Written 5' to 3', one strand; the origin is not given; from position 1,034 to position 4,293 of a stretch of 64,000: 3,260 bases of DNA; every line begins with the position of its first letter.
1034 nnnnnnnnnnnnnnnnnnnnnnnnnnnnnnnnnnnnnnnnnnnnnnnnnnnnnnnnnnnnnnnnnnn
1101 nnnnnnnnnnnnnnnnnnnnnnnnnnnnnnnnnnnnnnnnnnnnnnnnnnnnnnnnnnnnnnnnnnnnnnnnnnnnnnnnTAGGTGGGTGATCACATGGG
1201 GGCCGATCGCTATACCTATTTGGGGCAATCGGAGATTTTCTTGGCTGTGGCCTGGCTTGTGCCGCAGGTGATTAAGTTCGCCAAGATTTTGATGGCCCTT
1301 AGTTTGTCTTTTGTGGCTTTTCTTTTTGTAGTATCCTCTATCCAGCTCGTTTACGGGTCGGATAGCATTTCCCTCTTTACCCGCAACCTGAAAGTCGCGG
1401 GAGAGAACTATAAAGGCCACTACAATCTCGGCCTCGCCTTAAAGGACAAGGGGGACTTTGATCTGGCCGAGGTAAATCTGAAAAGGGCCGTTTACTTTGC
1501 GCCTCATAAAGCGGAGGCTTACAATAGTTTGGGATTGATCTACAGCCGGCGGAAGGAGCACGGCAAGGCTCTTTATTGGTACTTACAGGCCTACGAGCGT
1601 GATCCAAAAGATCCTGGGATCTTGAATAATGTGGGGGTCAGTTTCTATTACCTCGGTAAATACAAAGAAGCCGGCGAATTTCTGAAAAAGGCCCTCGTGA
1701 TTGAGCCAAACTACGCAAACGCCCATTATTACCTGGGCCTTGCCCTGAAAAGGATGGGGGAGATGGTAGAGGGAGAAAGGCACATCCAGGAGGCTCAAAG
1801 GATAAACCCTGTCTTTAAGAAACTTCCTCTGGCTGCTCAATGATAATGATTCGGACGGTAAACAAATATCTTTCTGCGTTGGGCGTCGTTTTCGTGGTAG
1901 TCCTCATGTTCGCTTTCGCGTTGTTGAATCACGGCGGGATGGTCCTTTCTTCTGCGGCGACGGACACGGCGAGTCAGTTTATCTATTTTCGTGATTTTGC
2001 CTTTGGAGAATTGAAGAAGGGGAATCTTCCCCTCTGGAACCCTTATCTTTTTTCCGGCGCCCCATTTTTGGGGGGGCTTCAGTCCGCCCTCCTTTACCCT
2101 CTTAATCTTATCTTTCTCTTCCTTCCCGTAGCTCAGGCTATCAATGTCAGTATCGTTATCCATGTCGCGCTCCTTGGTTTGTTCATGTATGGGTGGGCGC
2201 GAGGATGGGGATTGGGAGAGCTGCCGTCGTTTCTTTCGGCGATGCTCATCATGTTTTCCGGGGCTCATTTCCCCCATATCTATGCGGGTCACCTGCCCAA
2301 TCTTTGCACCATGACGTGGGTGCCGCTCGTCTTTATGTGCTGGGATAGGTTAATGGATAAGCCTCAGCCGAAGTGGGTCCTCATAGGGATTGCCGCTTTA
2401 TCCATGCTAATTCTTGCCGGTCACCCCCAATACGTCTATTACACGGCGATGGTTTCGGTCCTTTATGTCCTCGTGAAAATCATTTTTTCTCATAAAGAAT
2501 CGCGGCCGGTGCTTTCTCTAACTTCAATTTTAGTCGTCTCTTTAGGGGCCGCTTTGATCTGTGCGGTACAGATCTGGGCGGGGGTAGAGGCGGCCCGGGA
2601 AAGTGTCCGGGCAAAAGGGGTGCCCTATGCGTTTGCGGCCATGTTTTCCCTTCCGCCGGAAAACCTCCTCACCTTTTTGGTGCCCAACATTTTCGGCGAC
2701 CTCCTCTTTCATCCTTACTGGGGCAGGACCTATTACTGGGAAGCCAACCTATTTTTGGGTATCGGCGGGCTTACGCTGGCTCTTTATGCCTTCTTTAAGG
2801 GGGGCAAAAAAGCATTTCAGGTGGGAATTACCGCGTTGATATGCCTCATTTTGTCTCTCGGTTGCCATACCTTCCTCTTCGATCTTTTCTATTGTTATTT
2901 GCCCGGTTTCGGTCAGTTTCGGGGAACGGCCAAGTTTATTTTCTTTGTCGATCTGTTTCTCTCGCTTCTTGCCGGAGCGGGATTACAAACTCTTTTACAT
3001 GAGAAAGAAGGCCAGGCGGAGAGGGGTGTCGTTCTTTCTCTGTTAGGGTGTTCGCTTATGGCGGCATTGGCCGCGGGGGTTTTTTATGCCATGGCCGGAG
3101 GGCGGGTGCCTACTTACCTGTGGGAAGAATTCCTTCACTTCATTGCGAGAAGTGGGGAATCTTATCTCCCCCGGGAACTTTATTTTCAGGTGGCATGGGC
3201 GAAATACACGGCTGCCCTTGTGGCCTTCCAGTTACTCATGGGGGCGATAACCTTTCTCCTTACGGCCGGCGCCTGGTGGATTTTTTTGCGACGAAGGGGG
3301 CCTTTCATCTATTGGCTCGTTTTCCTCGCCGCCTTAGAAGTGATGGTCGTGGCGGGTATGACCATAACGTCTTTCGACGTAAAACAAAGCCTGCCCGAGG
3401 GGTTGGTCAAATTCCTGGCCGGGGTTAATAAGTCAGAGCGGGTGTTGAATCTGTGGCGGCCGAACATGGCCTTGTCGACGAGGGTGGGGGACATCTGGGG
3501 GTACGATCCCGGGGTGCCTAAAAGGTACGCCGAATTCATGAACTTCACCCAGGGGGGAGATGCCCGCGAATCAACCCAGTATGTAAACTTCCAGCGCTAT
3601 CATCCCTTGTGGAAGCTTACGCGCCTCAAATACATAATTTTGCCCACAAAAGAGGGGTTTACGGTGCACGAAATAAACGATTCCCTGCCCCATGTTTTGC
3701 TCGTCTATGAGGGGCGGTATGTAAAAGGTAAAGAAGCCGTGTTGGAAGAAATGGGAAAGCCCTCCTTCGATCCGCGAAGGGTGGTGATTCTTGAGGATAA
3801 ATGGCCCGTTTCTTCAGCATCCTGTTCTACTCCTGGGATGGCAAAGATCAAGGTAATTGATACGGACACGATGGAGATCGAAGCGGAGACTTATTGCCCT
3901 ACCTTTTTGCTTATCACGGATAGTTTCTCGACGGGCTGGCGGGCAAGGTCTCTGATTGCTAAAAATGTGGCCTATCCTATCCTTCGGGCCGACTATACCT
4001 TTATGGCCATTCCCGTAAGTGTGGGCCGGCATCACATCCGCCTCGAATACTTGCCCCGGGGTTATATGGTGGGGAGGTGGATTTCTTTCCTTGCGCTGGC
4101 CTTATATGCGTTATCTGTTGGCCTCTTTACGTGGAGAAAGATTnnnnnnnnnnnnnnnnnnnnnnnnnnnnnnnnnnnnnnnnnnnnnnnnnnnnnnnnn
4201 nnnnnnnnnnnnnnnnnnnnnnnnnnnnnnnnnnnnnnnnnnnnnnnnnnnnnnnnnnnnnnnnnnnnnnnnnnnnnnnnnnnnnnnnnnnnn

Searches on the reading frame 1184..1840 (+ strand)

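Call 87: search_protein_families(library=pfam, proteins=[window:1184-1840:+], max_evalue=0.00001)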
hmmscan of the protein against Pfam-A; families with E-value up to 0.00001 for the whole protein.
window:1184-1840:+ (219 aa): 11 families
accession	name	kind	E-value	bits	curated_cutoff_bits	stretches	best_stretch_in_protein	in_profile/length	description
PF00515.34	TPR_1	-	1.4e-25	88.4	27.8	1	146-177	3-34/34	Tetratricopeptide repeat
PF07719.23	TPR_2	-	7.1e-22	76.1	27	0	146-177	3-34/34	Tetratricopeptide repeat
PF13414.12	TPR_11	-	3.4e-18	65.5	26.8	1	153-192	3-42/42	TPR repeat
PF13431.12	TPR_17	-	2.5e-17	62.1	24.4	0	167-193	2-28/34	Tetratricopeptide repeat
PF13181.12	TPR_8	-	5.7e-16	57.7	25.7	0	78-107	3-32/34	Tetratricopeptide repeat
PF13424.12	TPR_12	-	2.8e-15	56.7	30.1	1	80-140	7-75/77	Tetratricopeptide repeat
PF13432.12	TPR_16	-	4.6e-13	49.8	32.7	1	80-144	1-65/65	Tetratricopeptide repeat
PF13374.12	TPR_10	-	2e-08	34.4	27.5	0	146-172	4-30/42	Tetratricopeptide repeat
PF13428.12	TPR_14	-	2.7e-08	34.1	23.5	0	111-147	2-38/44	Tetratricopeptide repeat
PF14559.12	TPR_19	-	8e-08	32.9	25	0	158-209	5-56/68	Tetratricopeptide repeat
PF12895.13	ANAPC3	-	3.4e-07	30.9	27.2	0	91-169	4-81/82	Anaphase-promoting complex, cyclosome, subunit 3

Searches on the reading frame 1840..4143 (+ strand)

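Call 87: search_protein_families(library=pfam, proteins=[window:1840-4143:+], max_evalue=0.00001)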
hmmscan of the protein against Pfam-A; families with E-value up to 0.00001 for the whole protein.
window:1840-4143:+ (768 aa): 1 family
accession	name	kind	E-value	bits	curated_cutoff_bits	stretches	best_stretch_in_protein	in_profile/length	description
PF09586.16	YfhO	-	8.5e-08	31.5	28.5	0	711-749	797-835/835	Bacterial membrane protein YfhO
